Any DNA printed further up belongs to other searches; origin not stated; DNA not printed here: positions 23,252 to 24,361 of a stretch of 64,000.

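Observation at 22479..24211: ABC-2 exporter translationally coupled to pqqE: candidate PQQ (or PqqA-derived product) export system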

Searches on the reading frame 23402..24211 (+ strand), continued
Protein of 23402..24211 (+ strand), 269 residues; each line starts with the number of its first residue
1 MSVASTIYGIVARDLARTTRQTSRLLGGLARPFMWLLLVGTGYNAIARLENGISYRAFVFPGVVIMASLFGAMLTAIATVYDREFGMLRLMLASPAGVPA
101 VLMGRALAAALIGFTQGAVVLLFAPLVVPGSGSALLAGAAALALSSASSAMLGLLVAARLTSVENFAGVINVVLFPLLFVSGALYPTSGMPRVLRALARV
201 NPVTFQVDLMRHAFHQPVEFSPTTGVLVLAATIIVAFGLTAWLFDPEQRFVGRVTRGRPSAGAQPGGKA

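Call 50: find_encoding_contigs(protein=P0423, flank=8000, max_places=1)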
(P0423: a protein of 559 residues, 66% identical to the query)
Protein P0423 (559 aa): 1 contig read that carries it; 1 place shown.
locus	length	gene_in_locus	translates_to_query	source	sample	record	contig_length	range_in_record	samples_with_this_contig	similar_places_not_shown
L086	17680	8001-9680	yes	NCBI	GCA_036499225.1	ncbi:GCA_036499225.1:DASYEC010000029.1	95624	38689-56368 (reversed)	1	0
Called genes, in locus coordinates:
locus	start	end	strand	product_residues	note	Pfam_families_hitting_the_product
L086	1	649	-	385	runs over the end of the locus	-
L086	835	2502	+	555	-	PF07690:MFS_1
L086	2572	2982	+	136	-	-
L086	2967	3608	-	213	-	-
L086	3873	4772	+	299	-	PF12706:Lactamase_B_2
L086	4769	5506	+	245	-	PF03070:TENA_THI-4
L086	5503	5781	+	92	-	PF05402:PqqD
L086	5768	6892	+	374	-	PF04055:Radical_SAM, PF13353:Fer4_12 (faint), PF13186:SPASM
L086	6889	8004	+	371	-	-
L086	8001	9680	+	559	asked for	PF01061:ABC2_membrane, PF12698:ABC2_membrane_3, PF01061:ABC2_membrane, PF12679:ABC2_membrane_2 (weak), PF12698:ABC2_membrane_3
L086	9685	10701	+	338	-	PF01244:Peptidase_M19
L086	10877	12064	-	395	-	PF06224:AlkZ-like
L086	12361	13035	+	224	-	PF04250:DUF429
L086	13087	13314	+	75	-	-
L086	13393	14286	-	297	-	PF09990:DUF2231, PF00355:Rieske, PF13806:Rieske_2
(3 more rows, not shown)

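Call 51: find_encoding_contigs(protein=P0443, flank=8000, max_places=1)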
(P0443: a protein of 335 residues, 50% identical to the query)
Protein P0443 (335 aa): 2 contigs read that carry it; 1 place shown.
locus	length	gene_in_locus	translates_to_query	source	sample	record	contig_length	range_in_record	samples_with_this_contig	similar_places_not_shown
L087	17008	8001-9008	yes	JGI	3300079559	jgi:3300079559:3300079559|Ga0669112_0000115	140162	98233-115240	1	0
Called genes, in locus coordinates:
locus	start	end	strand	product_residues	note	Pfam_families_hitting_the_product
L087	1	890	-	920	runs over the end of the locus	PF13506:Glyco_transf_21 (weak), PF00535:Glycos_transf_2, PF13641:Glyco_tranf_2_3, PF13632:Glyco_trans_2_3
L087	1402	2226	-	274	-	-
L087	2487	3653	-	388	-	PF16491:Peptidase_M48_N, PF01435:Peptidase_M48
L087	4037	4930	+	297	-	PF12706:Lactamase_B_2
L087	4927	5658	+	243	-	PF03070:TENA_THI-4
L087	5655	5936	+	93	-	PF05402:PqqD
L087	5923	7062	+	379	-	PF04055:Radical_SAM, PF13186:SPASM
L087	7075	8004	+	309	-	PF00005:ABC_tran, PF13304:AAA_21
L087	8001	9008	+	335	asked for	PF01061:ABC2_membrane, PF12679:ABC2_membrane_2 (faint), PF12698:ABC2_membrane_3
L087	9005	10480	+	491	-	PF02789:Peptidase_M17_N, PF00883:Peptidase_M17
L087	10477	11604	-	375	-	PF13715:CarbopepD_reg_2 (faint), PF20598:DUF6795 (faint), PF02369:Big_1 (weak), PF13620:CarboxypepD_reg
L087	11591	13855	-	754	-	PF01011:PQQ, PF13360:PQQ_2, PF06525:SoxE (faint), PF01011:PQQ, PF13360:PQQ_2, PF13570:Beta-prop_ACSF4 (weak)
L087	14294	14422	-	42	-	-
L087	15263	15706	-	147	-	PF01047:MarR, PF12802:MarR_2, PF13412:HTH_24 (weak)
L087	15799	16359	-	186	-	PF00376:MerR, PF12728:HTH_17, PF13411:MerR_1 (weak), PF00072:Response_reg (weak)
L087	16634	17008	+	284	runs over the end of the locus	-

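Call 60: search_protein_families(library=ncbifam, proteins=[L064:5507-6616:+, L064:6721-7710:+, L064:6780-7952:+, L064:8063-8743:+, L064:8838-9875:+, L064:10961-11563:+, L064:11774-12778:+, L087:9005-10480:+], max_evalue=1e-8)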
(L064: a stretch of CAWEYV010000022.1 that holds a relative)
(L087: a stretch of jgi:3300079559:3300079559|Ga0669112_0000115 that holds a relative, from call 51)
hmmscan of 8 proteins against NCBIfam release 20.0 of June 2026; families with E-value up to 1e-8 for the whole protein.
L064:5507-6616:+ (369 aa): 0 families

L064:6721-7710:+ (329 aa): 17 families
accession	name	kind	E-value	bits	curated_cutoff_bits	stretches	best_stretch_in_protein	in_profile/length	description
TIGR02666.1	moaA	equivalog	2.5e-107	358.7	284.05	1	2-329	1-336/336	GTP 3',8-cyclase MoaA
TIGR02668.1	moaA_archaeal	equivalog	1.7e-67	227.6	325.25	1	2-308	1-300/303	GTP 3',8-cyclase MoaA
NF001199.0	PRK00164.2-1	equivalog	2.2e-64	217.5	231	1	1-306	2-301/308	GTP 3',8-cyclase MoaA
NF045646.2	rSAM_Se_TrsS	equivalog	4.1e-17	61.8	490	1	15-193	90-266/441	radical SAM (seleno)protein TrsS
TIGR02109.1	PQQ_syn_pqqE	equivalog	5.4e-15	55.2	381.35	1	13-177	9-168/358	pyrroloquinoline quinone biosynthesis protein PqqE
NF045702.1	rSAM_GDGT_ether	equivalog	5.4e-15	55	450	1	14-193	89-268/486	tetraether lipid synthase Tes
TIGR04347.1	pseudo_SAM_Halo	equivalog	6.9e-13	48.6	525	1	17-164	44-193/390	TIGR04347 family pseudo-SAM/SPASM protein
TIGR04311.1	rSAM_Geo_metal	subfamily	4.5e-12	45.7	400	1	13-151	5-142/423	radical SAM/SPASM family putative metalloenzyme maturase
TIGR04303.1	GeoRSP_rSAM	equivalog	7.6e-12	45.4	400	1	17-185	11-172/325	GeoRSP system radical SAM/SPASM protein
NF038283.1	viperin_w_prok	equivalog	2.6e-10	39.9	180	1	17-142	8-135/281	viperin family antiviral radical SAM protein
NF050035.1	rSAM_WgK_link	exception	4.1e-10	39.2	650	1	13-145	11-140/367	radical SAM/SPASM peptide maturase WgkB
TIGR04317.1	W_rSAM_matur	equivalog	4.6e-10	39.1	380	1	13-134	6-123/349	tungsten cofactor oxidoreductase radical SAM maturase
NF049973.1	radical_Rv1681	equivalog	7.8e-10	38.2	380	1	20-164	81-221/326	Rv1681 family radical SAM protein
TIGR04466.1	rSAM_BlsE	equivalog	1e-09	38.3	400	1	18-162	10-147/327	cytosylglucuronate decarboxylase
NF045574.1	sacti_mat_StsB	exception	1.8e-09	36.9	625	1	16-129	101-209/466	StsB family radical SAM/SPASM domain sactipeptide maturase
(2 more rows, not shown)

L064:6780-7952:+ (390 aa): 0 families

L064:8063-8743:+ (226 aa): 1 family
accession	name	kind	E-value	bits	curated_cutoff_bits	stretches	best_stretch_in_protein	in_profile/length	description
TIGR03433.1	padR_acidobact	paralog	2.7e-13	49.9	101.8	1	77-154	9-90/101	PadR family transcriptional regulator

L064:8838-9875:+ (345 aa): 172 families (the best 25 are shown)
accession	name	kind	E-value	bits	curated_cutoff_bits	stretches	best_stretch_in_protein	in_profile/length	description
TIGR01188.1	drrA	subfamily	5.4e-102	341.1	312.45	1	31-320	1-302/302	daunorubicin resistance ABC transporter, ATP-binding protein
NF033858.1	ABC2_perm_RbbA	equivalog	4.2e-70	236.7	1050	1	18-249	261-492/909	ribosome-associated ATPase/putative transporter RbbA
TIGR03864.1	PQQ_ABC_ATP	hypoth_equivalog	8.4e-68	228.3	302.25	1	23-250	1-228/236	ABC transporter, ATP-binding subunit, PQQ-dependent alcohol dehydrogenase system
NF010060.0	PRK13537.1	equivalog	1.3e-61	208.3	521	1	22-325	14-314/314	nodulation factor ABC transporter ATP-binding protein NodI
NF010059.0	PRK13536.1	equivalog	2.1e-55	187.8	549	1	15-323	35-340/342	nodulation factor ABC transporter ATP-binding protein NodI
TIGR03522.1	GldA_ABC_ATP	equivalog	1.6e-52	178.9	402.6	1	22-255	1-233/301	gliding motility-associated ABC transporter ATP-binding subunit GldA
TIGR01288.1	nodI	equivalog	3e-52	177.5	424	1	21-323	2-301/303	nodulation factor ABC transporter ATP-binding protein NodI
TIGR04520.1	ECF_ATPase_1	equivalog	3.9e-42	144.5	315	1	25-243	2-225/269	energy-coupling factor transporter ATPase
TIGR00968.1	3a0106s01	subfamily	1.4e-41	142.6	342.75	1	24-242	1-219/237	sulfate ABC transporter ATP-binding protein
TIGR04521.1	ECF_ATPase_2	equivalog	6.5e-41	140.2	330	1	36-242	18-233/279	energy-coupling factor transporter ATPase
TIGR03265.1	PhnT2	equivalog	6.8e-40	137.4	457.7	1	24-241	5-222/353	putative 2-aminoethylphosphonate ABC transporter ATP-binding protein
TIGR01186.1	proV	subfamily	1.1e-39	136.6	326.6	1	33-244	3-220/363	betaine/proline/choline family ABC transporter ATP-binding protein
TIGR02314.1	ABC_MetN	equivalog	2.6e-39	135.2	499.7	1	35-237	17-224/343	methionine ABC transporter ATP-binding protein MetN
NF000106.1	40850658_otr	exception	6.1e-39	134.1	750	1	23-332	13-332/351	oxytetracycline efflux ABC transporter Otr(C) ATP-binding subunit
TIGR03740.1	galliderm_ABC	subfamily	6.7e-39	133.9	309.75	1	26-233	3-203/223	lantibiotic protection ABC transporter ATP-binding subunit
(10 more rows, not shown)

L064:10961-11563:+ (200 aa): 0 families

L064:11774-12778:+ (334 aa): 0 families

L087:9005-10480:+ (491 aa): 13 families
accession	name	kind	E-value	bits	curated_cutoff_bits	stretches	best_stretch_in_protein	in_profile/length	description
NF002073.0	PRK00913.1-2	equivalog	1.3e-119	400.3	432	1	9-490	14-502/505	leucyl aminopeptidase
NF002083.0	PRK00913.3-5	equivalog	1.4e-109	367.2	468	1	39-488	35-489/492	leucyl aminopeptidase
NF002077.0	PRK00913.2-4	equivalog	3.3e-106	356.3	471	1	24-486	28-495/501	leucyl aminopeptidase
NF002076.0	PRK00913.2-3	equivalog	4.3e-101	339.4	491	1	14-485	14-489/494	leucyl aminopeptidase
NF002074.0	PRK00913.1-4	equivalog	8.9e-101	338.1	415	1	17-484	17-488/496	leucyl aminopeptidase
NF002075.0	PRK00913.2-2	equivalog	1.2e-91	308.1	468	1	69-486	74-496/502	leucyl aminopeptidase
NF002082.0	PRK00913.3-4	equivalog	2.3e-91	307.1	552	1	49-487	47-501/504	leucyl aminopeptidase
NF002072.0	PRK00913.1-1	equivalog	2.1e-79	267.4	826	1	32-485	34-491/502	leucyl aminopeptidase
NF002081.0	PRK00913.3-3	equivalog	2.9e-79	267.1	485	1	83-485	65-477/485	leucyl aminopeptidase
NF002078.0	PRK00913.2-5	equivalog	5e-73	246.3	622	1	69-483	68-491/500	leucyl aminopeptidase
NF002080.0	PRK00913.3-2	equivalog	1.7e-68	231.5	475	1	157-462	117-424/447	leucyl aminopeptidase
NF003450.0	PRK05015.1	equivalog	9.1e-67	225.6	437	1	173-486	105-425/429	aminopeptidase PepB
NF002079.0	PRK00913.3-1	equivalog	7.4e-54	183.2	1013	1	167-485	166-488/496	leucyl aminopeptidase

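Call 74: predict_structure(alignment_id=A4)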
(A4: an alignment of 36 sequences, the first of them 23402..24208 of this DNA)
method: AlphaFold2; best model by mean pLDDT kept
length: 269 residues; sequences in the alignment: 36
mean_pLDDT: 87.2   pTM: 0.85
mean pLDDT of the five models: 87.2, 86.7, 84.9, 84.5, 84.5
residues with pLDDT >= 90: 175; 70-90: 60; 50-70: 26; < 50: 8
segments of 3 or more residues with pLDDT < 50: 250-252
pLDDT, mean of each block of 10 residues (from residue 1): 90 91 86 89 79 88 96 91 69 69 95 97 92 96 98 94 93 90 92 96 97 95 98 97 69 51 52
secondary structure, 60 per line:
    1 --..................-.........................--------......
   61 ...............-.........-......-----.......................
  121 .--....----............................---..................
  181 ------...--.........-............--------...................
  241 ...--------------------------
elements in order: H3-20 H22-46 H55-75 H77-85 H87-92 H98-121 H124-127 H132-159 H163-180 H192-200 H202-213 H222-243

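Call 76: fold_search(model_id=the predicted structure, library=pdb)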
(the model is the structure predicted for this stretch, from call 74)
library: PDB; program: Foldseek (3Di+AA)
matches with E <= 10: 422; with E <= 0.001: 59
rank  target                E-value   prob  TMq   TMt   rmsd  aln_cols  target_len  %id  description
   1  8z01_A                9.5e-06  1.00  0.61  0.27   3.5       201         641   21  Tribolium castaneum ABCH-9C(E224Q) mutant in complex with LMNG and ceramide(d36:1) (released 2025-04-16)
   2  8z01_B                9.5e-06  1.00  0.61  0.27   3.6       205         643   21  Tribolium castaneum ABCH-9C(E224Q) mutant in complex with LMNG and ceramide(d36:1) (released 2025-04-16)
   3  8yzp_A                1.1e-05  1.00  0.61  0.27   3.5       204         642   22  Tribolium castaneum ABCH-9C in complex with ceramide(d36:1) (released 2025-04-16)
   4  8tsl_C                3.1e-05  1.00  0.63  0.65   4.7       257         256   17  S. thermodepolymerans KpsM-KpsE in Apo 2 state with rigid body fitted KpsT (released 2024-04-17)
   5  8i3d_A                7.5e-05  1.00  0.68  0.35   4.3       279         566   14  Cryo-EM structure of abscisic acid transporter AtABCG25 (released 2023-09-13)
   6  8tun_C                1.2e-04  1.00  0.60  0.62   4.7       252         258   17  S. thermodepolymerans KpsM-KpsE in Glycolipid 1 state with rigid body fitted KpsT (released 2024-04-17)
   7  8tsh_C                1.3e-04  1.00  0.63  0.65   4.7       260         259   17  S. thermodepolymerans KpsMT(E151Q)-KpsE in complex with ATP (released 2024-04-17)
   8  8z0j_A                1.5e-04  1.00  0.57  0.26   4.0       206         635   20  Tribolium castaneum ABCH-9C(E224Q) mutant complexed with ATP in the presence of fenoxycarb (released 2025-04-16)
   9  8wd6_A                1.5e-04  1.00  0.64  0.37   4.6       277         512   14  Cryo-EM structure of the ABCG25 (released 2023-09-27)
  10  8iwk_A                1.7e-04  1.00  0.60  0.33   5.8       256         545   15  ABCG25 Wild Type purified with DDM plus CHS in ABA-bound state (released 2024-04-10)
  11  8wd6_B                2.0e-04  1.00  0.62  0.36   5.3       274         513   13  Cryo-EM structure of the ABCG25 (released 2023-09-27)
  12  7r8e_A                2.0e-04  1.00  0.64  0.34   5.9       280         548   16  The structure of human ABCG1 E242Q complexed with ATP (released 2021-09-08)
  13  8i39_A                2.3e-04  1.00  0.66  0.36   4.4       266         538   14  Cryo-EM structure of abscisic acid transporter AtABCG25 with ABA (released 2023-09-13)
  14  8wbx_A                2.4e-04  1.00  0.68  0.42   4.1       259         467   13  Cryo-EM structure of the ABCG25 bound to ABA (released 2023-09-27)
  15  8bht_A                2.4e-04  1.00  0.64  0.34   5.1       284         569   12  ABCG2 turnover-1 state with tariquidar bound (released 2023-01-11)
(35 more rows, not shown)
